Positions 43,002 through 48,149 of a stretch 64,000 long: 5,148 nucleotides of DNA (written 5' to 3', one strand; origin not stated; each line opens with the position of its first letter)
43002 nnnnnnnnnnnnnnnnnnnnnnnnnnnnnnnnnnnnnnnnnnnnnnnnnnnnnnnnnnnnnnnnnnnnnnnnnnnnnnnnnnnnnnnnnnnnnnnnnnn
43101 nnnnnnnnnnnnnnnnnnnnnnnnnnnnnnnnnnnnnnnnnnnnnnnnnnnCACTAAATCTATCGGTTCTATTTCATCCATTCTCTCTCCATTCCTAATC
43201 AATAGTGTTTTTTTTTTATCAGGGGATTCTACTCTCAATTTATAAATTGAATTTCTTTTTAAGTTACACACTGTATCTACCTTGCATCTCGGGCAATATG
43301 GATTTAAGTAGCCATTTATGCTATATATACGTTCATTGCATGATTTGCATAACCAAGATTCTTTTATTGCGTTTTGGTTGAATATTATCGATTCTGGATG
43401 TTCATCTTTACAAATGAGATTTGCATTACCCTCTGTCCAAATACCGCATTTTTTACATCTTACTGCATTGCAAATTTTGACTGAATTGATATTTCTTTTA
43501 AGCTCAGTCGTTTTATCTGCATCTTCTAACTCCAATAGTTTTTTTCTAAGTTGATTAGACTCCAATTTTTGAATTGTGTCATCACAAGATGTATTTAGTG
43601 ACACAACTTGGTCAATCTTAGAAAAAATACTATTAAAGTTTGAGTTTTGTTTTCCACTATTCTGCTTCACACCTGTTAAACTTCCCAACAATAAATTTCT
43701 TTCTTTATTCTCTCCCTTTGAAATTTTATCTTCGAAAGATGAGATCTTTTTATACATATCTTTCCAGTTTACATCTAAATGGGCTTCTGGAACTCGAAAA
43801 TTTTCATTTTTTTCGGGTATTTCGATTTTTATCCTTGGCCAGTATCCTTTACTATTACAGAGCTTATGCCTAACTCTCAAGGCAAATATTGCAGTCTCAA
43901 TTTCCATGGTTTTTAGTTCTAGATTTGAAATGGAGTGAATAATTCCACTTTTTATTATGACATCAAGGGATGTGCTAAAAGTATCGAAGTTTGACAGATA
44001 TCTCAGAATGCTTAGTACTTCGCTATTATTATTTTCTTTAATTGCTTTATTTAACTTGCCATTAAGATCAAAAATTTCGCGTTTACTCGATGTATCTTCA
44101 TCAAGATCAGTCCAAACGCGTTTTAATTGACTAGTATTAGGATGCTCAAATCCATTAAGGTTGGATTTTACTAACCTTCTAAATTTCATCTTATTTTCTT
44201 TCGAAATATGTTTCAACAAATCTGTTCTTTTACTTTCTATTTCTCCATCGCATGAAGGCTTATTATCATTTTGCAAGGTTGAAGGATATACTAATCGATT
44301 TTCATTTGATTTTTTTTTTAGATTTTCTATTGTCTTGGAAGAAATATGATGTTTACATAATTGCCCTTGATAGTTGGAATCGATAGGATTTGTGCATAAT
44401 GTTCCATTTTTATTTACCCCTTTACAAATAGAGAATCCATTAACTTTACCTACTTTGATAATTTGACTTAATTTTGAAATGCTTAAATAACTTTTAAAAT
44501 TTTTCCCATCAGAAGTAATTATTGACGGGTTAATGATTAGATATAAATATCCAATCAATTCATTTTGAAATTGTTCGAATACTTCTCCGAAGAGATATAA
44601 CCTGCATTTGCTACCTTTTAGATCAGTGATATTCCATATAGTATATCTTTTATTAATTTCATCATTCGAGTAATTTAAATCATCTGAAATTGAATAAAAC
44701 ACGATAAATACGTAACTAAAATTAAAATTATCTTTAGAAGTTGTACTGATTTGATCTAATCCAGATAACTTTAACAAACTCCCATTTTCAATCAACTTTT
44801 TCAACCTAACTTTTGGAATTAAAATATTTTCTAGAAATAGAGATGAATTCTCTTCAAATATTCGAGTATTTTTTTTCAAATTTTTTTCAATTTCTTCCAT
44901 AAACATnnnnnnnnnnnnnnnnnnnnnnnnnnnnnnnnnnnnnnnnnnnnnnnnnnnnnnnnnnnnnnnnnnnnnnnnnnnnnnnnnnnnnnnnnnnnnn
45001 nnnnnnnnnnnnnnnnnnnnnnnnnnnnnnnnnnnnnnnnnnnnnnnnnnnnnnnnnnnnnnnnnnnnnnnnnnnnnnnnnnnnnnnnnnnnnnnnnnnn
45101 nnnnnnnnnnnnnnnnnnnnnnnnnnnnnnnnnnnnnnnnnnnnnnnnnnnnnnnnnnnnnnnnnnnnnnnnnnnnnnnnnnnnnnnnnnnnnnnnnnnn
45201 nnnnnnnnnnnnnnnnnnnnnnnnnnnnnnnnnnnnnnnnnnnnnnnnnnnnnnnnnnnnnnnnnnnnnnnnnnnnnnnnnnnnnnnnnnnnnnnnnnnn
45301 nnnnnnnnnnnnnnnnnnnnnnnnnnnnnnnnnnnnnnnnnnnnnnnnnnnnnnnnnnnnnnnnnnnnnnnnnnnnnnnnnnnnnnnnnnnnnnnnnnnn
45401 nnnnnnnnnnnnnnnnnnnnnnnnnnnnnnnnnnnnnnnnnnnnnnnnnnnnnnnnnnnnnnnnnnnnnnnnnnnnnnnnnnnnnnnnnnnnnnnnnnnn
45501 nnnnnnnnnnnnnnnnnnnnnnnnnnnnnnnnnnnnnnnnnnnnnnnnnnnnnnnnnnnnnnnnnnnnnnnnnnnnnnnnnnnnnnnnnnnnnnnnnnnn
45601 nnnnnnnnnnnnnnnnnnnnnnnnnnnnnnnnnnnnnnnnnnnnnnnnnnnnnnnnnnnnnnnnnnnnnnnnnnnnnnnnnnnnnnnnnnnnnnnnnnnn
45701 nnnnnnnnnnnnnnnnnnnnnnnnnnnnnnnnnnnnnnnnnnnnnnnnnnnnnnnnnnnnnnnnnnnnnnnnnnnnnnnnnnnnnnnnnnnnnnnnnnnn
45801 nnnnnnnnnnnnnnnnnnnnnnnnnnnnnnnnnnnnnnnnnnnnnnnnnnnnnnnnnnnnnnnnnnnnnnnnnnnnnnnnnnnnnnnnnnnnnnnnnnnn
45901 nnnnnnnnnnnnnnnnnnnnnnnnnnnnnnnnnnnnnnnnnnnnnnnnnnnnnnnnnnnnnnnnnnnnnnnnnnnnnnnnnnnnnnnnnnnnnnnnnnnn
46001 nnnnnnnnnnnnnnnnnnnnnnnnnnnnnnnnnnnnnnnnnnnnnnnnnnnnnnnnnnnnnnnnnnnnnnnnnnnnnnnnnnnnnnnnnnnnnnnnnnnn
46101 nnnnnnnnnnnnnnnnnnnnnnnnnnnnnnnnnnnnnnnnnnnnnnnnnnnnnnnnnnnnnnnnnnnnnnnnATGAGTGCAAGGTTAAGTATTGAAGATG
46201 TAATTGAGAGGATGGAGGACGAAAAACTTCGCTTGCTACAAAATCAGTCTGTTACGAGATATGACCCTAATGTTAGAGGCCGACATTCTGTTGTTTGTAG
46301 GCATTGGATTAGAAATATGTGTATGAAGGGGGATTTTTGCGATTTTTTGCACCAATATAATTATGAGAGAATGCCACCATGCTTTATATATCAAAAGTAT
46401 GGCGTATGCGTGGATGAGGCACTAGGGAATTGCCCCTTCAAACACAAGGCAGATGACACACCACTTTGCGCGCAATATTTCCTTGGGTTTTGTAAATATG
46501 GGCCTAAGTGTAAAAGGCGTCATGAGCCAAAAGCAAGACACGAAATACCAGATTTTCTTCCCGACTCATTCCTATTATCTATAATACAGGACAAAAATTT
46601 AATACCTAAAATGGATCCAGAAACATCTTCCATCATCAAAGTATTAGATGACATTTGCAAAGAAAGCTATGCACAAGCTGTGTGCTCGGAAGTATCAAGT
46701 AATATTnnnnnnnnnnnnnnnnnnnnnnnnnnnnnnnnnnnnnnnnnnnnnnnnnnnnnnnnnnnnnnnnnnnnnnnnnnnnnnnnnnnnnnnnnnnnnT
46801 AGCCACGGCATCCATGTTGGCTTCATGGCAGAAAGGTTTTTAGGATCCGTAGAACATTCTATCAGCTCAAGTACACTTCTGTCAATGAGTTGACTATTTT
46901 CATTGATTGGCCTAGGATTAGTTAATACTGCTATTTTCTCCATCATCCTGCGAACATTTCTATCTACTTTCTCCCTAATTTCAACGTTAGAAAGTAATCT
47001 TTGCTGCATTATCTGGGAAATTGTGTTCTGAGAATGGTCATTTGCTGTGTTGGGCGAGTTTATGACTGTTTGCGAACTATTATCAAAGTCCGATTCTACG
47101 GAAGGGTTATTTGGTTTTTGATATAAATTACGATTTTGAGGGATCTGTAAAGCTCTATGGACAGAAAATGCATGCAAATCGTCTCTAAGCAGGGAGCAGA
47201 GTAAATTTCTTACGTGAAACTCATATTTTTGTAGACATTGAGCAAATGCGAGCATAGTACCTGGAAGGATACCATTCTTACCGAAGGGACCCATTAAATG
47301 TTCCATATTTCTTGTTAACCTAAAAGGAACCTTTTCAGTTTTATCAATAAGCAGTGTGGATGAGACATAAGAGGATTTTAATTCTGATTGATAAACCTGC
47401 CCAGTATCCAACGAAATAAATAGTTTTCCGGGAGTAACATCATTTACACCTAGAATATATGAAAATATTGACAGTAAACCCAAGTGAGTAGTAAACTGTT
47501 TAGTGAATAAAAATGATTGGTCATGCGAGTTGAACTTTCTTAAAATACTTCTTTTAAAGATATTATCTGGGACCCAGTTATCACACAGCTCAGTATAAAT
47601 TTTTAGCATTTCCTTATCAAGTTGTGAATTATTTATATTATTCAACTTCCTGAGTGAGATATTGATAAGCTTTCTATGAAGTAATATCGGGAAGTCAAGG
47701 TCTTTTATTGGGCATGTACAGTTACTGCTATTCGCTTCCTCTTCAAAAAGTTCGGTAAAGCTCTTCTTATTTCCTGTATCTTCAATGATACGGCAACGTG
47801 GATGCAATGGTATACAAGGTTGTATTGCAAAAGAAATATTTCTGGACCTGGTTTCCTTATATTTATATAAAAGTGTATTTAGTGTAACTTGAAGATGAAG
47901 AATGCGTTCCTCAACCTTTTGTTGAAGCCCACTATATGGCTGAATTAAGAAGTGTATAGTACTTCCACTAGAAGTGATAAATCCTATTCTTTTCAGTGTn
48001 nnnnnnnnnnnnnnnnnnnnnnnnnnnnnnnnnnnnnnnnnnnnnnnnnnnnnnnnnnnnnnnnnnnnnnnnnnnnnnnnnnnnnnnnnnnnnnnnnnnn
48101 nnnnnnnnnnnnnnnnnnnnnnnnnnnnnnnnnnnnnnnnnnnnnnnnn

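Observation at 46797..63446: Hyper-expanded Tra1/TRRAP pseudokinase (~5,540 aa in a single exon) with prion-like Q/N inserts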

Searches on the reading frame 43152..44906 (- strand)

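Call 53: search_protein_families(library=pfam, proteins=[window:43152-44906:-], max_evalue=0.001)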
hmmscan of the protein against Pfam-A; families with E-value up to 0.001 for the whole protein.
window:43152-44906:- (585 aa): 2 families
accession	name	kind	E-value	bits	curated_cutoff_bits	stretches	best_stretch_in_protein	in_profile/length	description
PF22379.2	MCM10_OB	-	6.5e-11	42.6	27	1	20-150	2-130/130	MCM10 OB-fold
PF09329.16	zf-primase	-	5.2e-07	29.8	28.8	1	153-192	1-39/46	Primase zinc finger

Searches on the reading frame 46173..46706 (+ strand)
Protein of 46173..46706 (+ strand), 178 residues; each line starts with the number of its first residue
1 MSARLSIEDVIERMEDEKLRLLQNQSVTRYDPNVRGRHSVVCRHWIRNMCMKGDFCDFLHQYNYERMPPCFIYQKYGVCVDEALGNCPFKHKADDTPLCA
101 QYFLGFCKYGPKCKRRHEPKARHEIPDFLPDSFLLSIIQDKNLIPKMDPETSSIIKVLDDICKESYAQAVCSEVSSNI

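Call 53: search_protein_families(library=pfam, proteins=[window:46173-46706:+], max_evalue=0.001)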
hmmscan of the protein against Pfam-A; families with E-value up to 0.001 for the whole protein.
window:46173-46706:+ (178 aa): 5 families
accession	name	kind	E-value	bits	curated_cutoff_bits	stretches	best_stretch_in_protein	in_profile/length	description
PF16131.11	Torus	-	1.8e-05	25.7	29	0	18-61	52-92/109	Torus domain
PF00642.30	zf-CCCH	-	7.2e-05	23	20.5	1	95-117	2-25/27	Zinc finger C-x8-C-x5-C-x3-H type (and similar)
PF18345.7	zf_CCCH_4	-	7.4e-05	23.1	29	1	42-60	1-19/19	Zinc finger domain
PF14608.12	zf-CCCH_2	-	0.00019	22.2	25.8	0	101-117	3-18/19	RNA-binding, Nab2-type zinc finger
PF18044.7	zf-CCCH_4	-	0.00026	21.1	24.6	0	41-60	2-21/22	CCCH-type zinc finger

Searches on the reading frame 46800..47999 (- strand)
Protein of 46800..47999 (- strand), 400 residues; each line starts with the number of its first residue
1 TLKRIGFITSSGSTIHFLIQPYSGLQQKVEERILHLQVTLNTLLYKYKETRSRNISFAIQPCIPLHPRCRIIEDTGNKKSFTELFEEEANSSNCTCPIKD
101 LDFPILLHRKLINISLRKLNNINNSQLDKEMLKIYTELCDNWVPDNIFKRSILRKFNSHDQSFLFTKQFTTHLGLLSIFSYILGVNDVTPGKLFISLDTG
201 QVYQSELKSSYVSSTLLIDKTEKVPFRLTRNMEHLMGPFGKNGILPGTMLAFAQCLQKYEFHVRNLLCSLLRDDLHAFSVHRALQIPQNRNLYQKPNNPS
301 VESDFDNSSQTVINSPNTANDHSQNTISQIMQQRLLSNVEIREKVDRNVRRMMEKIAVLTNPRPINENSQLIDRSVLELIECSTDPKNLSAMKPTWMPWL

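Call 21: search_solved_structures(query=window:46800-47999:-, max_evalue=0.001, show_alignments=3)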
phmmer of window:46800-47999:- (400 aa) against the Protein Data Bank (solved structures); distinct sequences matched with E-value up to 0.001: 50.
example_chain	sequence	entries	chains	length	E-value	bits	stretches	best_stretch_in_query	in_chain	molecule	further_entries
9ynu_A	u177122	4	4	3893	8.2e-28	100.8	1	11-290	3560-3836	Non-specific serine/threonine protein kinase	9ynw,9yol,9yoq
7ktr_A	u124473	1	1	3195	2.1e-25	92.9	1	17-281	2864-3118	Transformation/transcription domain-associated protein,Transformation/transcription domain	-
9caf_D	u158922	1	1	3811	2.5e-25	92.6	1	17-281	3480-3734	Isoform 2 of Transformation/transcription domain-associated protein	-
8xvg_L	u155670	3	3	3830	2.5e-25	92.6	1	17-281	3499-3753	Isoform 2 of Transformation/transcription domain-associated protein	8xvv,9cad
8h7g_C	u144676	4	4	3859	2.5e-25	92.6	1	17-281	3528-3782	Transformation/transcription domain-associated protein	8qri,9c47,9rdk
7kts_A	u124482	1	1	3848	2.8e-25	92.4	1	17-281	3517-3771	Transformation/transcription domain-associated protein,Transformation/transcription domain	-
5y81_B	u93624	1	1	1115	7.7e-20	74.5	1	11-278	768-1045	Transcription-associated protein 1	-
5oej_B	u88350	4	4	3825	5.6e-19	71.7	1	4-336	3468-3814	Tra1 subunit within the chromatin modifying complex SAGA | Transcription-associated protein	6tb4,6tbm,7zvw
6ig9_T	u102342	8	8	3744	4.9e-18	68.6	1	11-278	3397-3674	Transcription-associated protein 1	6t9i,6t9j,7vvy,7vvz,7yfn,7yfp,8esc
5ojs_T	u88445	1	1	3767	5e-18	68.5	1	11-278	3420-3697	Transcription-associated protein 1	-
5fvm_A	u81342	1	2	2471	2.5e-12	49.8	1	9-243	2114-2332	SERINE/THREONINE-PROTEIN KINASE TOR2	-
6k9k_A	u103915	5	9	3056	2.4e-09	40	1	32-399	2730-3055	Serine-protein kinase ATM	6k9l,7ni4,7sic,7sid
5np0_A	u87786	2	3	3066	2.4e-09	40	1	32-399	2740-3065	Serine-protein kinase ATM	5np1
7ni5_A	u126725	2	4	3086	2.4e-09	40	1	32-399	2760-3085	Serine-protein kinase ATM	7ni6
8oxm_A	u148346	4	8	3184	3e-09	39.6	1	32-399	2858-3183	Serine-protein kinase ATM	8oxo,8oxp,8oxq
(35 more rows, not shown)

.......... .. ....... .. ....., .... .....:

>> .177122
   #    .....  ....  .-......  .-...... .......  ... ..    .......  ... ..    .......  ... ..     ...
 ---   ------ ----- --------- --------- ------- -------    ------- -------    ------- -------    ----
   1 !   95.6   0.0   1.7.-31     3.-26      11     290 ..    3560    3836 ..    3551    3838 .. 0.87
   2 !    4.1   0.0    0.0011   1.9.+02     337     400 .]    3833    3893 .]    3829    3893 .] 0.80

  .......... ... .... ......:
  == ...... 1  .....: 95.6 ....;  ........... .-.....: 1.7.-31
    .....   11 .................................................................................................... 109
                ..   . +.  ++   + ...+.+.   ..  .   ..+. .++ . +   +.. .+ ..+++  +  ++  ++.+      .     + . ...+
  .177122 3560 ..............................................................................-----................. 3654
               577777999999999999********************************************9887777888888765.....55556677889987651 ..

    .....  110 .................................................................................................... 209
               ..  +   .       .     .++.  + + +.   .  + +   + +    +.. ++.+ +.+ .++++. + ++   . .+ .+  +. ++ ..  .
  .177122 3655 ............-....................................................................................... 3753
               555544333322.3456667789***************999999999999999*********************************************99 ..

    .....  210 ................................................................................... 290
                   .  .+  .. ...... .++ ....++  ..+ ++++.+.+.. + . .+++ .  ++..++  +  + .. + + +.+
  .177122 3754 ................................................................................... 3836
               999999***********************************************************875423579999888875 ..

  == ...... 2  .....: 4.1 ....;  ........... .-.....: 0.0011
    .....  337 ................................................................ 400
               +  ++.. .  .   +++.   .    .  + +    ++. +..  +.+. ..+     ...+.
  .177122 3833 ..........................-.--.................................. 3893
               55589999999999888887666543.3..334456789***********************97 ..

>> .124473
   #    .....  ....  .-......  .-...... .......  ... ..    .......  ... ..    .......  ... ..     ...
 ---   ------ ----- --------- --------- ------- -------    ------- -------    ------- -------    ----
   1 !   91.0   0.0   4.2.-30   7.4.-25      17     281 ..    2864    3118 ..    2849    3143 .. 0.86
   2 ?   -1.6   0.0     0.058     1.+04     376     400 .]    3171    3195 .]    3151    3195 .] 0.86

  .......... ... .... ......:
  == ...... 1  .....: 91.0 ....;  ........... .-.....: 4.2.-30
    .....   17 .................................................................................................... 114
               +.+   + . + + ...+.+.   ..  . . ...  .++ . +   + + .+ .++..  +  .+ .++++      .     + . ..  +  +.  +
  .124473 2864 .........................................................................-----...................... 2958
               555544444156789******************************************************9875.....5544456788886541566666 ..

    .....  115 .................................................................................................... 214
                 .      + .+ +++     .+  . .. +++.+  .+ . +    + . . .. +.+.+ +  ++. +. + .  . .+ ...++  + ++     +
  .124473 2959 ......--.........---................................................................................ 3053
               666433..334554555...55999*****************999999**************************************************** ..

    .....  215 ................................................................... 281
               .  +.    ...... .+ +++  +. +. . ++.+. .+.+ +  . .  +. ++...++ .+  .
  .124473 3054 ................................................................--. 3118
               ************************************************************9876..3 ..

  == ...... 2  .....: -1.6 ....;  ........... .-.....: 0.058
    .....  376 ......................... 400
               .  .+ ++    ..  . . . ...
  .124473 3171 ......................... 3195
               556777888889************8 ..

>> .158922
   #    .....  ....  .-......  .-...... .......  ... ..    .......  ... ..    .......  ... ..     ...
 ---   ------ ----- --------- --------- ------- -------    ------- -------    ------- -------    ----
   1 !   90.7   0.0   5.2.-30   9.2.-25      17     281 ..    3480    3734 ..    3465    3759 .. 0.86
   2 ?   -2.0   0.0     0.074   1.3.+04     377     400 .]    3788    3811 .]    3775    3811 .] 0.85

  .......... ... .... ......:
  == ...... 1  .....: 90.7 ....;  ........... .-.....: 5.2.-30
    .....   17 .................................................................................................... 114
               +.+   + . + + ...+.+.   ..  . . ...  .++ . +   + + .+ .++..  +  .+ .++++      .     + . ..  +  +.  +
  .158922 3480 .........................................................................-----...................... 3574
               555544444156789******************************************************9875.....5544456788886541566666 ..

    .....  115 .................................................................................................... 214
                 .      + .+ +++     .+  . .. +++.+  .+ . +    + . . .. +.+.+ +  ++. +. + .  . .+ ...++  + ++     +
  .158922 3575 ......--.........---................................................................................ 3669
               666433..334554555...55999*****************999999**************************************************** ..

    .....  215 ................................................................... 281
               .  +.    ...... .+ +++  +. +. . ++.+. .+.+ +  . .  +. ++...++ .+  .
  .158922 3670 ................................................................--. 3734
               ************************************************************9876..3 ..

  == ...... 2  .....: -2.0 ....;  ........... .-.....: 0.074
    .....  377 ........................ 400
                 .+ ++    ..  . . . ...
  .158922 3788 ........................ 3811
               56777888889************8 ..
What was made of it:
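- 47169..47918 (-): PI3_PI4_kinase-like pseudokinase domain, aa 5170-5419. Call 21 (aligned to the Tra1/TRRAP kinase domains).
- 47376..47450 (-): Degenerate catalytic-loop to DFG region, aa 5326-5350: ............QSELK. Call 21 (TRRAP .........).
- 46800..46874 (-): FATC-like C-terminus, aa 5518-5542, ending TWMPWL. Call 21 (aligned to the TRRAP ...PAWHPWL and fungal ...LWMPYL termini).
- On Tra1/TRRAP (PIKK pseudokinase scaffold): Call 21: TRRAP and fungal Tra1 are equally degenerate at these columns.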
